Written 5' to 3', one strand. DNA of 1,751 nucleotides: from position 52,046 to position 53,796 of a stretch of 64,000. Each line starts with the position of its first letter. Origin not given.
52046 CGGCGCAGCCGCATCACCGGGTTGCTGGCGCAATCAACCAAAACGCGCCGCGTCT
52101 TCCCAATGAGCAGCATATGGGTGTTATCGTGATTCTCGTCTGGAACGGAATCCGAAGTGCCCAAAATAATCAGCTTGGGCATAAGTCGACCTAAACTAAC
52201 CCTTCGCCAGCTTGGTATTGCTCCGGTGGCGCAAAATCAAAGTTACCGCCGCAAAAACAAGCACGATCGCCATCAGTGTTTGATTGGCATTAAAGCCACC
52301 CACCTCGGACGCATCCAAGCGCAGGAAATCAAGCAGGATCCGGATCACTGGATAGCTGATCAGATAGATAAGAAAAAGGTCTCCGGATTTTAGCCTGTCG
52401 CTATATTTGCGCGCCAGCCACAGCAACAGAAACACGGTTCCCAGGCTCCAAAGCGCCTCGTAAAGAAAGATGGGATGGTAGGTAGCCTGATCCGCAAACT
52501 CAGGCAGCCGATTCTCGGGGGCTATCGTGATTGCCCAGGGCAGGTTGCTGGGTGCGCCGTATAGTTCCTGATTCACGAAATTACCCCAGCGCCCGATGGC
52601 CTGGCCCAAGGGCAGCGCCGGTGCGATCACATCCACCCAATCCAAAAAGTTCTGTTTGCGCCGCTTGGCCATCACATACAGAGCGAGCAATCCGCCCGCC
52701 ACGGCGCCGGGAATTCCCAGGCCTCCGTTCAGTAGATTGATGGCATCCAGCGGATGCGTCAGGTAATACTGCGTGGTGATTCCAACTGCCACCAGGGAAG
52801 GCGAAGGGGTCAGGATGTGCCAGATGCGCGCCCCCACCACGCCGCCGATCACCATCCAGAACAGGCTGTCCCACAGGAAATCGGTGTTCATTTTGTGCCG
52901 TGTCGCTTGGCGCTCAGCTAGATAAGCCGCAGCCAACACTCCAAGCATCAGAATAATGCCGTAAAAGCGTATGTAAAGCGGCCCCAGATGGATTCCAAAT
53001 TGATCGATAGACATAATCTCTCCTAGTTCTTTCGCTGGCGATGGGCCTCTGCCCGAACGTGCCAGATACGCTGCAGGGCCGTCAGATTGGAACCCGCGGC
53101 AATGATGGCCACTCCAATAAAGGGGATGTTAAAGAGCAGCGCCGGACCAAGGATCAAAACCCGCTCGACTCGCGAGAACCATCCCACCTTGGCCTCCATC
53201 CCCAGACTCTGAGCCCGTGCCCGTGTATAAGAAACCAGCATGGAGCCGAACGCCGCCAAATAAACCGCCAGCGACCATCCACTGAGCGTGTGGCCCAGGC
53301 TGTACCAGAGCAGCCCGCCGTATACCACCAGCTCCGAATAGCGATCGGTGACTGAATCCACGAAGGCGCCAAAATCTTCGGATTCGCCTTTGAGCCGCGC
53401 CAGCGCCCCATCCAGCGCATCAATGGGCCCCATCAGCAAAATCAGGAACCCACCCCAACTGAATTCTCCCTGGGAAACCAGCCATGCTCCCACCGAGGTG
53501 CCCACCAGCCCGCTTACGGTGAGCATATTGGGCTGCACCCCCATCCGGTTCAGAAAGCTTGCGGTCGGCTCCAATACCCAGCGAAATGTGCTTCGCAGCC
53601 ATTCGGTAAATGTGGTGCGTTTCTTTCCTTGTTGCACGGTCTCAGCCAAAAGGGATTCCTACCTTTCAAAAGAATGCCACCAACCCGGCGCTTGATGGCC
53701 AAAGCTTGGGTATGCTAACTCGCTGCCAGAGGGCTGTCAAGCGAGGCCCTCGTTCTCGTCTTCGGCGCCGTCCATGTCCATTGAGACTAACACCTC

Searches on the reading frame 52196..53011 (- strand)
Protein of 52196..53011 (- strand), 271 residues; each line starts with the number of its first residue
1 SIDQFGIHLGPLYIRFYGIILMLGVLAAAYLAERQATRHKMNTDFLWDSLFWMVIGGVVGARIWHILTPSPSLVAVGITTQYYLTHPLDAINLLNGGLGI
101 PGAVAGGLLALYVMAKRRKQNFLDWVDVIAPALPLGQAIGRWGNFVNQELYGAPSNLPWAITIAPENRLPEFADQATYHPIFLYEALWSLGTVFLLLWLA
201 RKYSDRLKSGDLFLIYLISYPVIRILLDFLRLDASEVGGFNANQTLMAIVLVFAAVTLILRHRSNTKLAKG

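Call 37: search_protein_families(library=pfam, proteins=[window:52196-53011:-], max_evalue=0.001)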
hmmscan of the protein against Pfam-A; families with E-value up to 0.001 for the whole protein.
window:52196-53011:- (271 aa): 1 family
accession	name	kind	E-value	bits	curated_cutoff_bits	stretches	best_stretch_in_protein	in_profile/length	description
PF01790.23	LGT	-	2.9e-66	223.7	24.9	1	7-259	4-239/240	Prolipoprotein diacylglyceryl transferase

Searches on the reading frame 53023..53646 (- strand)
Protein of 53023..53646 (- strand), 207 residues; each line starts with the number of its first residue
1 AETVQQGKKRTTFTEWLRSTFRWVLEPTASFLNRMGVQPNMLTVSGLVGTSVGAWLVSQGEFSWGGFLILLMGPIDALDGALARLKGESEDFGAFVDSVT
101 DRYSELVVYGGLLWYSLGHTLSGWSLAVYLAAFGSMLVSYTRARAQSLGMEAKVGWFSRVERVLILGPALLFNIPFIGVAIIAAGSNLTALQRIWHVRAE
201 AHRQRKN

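Call 37: search_protein_families(library=pfam, proteins=[window:53023-53646:-], max_evalue=0.001)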
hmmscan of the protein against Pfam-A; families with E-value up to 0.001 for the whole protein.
window:53023-53646:- (207 aa): 1 family
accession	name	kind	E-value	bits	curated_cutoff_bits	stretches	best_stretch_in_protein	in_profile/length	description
PF01066.26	CDP-OH_P_transf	-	1.6e-16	61.5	22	1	39-184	4-145/152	CDP-alcohol phosphatidyltransferase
